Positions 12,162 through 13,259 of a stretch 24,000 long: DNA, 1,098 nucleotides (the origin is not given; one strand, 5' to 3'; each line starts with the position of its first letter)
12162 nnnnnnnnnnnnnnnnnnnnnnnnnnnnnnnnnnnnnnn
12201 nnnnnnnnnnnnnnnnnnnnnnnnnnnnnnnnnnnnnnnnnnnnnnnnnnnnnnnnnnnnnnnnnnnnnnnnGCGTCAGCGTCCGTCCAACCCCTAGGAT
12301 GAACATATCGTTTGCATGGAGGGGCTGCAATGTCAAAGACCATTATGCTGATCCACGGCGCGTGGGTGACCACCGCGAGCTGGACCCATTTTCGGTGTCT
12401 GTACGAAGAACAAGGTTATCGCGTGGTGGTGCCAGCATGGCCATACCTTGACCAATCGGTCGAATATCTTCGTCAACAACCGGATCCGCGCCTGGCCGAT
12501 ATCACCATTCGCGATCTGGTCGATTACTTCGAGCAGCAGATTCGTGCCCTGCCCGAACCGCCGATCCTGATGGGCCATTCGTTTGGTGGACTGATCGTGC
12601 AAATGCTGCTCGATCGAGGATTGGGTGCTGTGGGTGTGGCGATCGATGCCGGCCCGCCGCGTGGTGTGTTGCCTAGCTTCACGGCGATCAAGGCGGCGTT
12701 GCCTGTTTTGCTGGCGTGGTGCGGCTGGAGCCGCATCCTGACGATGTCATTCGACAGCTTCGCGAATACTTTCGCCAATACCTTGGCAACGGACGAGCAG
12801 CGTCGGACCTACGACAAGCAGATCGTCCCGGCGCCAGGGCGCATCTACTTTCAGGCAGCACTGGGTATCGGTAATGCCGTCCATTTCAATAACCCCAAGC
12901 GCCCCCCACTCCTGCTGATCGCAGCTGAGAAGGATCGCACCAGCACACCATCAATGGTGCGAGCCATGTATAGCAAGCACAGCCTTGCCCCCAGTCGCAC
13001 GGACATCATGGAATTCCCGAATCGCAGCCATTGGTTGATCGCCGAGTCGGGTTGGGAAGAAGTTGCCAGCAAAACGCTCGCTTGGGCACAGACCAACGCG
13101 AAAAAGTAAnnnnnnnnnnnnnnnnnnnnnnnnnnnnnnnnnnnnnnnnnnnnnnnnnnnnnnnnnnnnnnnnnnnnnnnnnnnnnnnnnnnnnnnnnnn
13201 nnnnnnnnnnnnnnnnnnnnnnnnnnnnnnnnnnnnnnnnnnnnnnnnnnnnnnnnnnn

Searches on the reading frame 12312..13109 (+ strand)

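Call 7: search_protein_families(library=pfam, proteins=[window:12312-13109:+], max_evalue=0.001)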
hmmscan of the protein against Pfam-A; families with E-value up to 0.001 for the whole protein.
window:12312-13109:+ (265 aa): 5 families
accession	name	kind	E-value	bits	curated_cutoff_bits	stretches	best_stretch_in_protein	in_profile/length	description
PF12697.13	Abhydrolase_6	-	1.6e-19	71.9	26.3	1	12-252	2-215/217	Alpha/beta hydrolase family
PF00561.26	Abhydrolase_1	-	5.9e-10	39.7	25.8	1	10-102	2-89/245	alpha/beta hydrolase fold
PF12146.15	Hydrolase_4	-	1.6e-05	24.8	27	1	65-245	58-237/239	Serine aminopeptidase, S33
PF00326.27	Peptidase_S9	-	3.9e-05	23.7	22.6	0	167-264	116-211/213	Prolyl oligopeptidase family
PF20408.4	Abhydrolase_11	-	0.00037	20.7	27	1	9-103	3-97/193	Alpha/beta hydrolase domain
